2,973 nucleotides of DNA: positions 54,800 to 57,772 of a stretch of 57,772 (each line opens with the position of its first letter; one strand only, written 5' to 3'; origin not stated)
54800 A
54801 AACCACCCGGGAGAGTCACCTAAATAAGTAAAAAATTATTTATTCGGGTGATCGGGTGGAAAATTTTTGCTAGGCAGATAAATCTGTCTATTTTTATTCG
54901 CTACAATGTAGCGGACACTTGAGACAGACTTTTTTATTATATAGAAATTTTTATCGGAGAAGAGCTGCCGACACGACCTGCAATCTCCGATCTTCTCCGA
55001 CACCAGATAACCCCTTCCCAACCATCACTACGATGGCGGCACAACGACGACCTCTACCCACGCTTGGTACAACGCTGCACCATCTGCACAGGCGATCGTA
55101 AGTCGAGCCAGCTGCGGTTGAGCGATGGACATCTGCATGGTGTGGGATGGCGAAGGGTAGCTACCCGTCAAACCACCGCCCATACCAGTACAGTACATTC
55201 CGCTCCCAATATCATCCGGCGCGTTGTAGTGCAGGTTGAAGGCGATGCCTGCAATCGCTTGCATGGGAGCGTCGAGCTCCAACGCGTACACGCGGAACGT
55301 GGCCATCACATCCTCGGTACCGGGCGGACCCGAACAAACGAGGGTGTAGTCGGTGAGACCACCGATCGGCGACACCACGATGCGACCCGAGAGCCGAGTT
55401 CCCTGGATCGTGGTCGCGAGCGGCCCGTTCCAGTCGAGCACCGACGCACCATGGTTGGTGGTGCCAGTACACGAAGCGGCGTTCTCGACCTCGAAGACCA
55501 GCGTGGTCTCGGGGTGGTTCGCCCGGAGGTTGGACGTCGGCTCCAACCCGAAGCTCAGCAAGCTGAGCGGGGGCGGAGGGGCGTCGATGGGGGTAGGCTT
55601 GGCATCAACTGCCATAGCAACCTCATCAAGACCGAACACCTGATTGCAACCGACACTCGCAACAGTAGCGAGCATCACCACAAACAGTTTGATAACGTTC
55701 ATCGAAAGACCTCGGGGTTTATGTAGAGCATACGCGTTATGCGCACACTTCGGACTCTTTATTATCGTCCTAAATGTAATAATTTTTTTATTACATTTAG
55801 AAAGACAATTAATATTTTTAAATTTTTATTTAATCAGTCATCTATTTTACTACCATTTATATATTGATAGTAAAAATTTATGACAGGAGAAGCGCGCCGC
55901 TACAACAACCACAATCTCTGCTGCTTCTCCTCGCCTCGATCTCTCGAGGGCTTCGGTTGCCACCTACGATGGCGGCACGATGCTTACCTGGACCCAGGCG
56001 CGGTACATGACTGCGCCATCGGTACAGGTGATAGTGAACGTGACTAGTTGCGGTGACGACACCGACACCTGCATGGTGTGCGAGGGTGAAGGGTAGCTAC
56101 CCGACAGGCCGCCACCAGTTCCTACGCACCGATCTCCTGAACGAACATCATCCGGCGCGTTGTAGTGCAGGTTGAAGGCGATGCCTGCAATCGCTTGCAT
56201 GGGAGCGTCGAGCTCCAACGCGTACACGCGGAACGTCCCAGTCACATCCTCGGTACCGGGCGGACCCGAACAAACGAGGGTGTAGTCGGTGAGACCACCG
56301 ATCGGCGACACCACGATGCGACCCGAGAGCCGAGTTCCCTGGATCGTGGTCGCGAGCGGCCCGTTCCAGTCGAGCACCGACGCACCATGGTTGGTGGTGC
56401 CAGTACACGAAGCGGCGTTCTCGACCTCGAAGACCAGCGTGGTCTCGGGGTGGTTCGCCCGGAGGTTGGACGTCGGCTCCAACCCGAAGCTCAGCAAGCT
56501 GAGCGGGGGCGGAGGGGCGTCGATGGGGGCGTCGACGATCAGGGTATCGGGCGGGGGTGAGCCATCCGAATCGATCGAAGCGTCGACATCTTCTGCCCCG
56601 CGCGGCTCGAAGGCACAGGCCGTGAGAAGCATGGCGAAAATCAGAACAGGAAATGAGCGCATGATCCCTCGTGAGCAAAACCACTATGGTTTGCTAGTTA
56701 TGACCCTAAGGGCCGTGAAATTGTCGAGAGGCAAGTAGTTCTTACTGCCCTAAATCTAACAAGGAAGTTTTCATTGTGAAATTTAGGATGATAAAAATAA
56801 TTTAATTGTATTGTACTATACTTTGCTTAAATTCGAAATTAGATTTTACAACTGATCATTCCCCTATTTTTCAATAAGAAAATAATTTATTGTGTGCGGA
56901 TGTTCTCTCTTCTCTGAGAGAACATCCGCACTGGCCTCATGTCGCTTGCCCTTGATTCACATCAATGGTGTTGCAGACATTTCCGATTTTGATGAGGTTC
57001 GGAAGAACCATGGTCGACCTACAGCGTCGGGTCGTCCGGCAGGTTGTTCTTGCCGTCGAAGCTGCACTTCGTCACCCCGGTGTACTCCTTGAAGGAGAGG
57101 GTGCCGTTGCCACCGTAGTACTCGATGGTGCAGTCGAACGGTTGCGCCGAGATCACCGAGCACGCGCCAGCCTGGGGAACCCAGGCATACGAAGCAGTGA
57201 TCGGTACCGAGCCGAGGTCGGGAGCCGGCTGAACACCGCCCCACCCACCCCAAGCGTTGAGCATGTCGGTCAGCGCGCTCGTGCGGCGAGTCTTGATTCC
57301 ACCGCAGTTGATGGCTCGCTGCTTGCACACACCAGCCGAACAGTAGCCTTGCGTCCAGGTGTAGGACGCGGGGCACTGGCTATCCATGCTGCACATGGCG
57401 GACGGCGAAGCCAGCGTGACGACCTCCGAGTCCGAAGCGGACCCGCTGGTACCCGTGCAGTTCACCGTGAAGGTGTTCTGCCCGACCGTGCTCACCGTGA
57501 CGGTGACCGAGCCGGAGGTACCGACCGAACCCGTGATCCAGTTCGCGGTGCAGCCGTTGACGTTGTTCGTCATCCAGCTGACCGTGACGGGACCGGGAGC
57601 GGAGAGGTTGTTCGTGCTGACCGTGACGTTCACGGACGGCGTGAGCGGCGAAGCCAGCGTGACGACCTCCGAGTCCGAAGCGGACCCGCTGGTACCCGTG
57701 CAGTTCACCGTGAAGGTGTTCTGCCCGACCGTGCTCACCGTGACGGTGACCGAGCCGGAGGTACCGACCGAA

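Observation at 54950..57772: Island 2: ~68% GC surface-protein genes separated by ~15% GC spacers at the window end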

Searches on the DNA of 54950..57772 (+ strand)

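Call 82: search_dna_similar(query=window:54950-57772:+, collection=plasmids, mode=distant, max_rows=8)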
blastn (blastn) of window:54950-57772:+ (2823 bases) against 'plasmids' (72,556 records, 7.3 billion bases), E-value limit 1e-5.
No match.

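Call 83: search_dna_similar(query=window:54950-57772:+, collection=phages, mode=distant, max_rows=8)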
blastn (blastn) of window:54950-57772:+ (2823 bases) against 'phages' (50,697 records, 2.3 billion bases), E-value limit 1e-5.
No match.
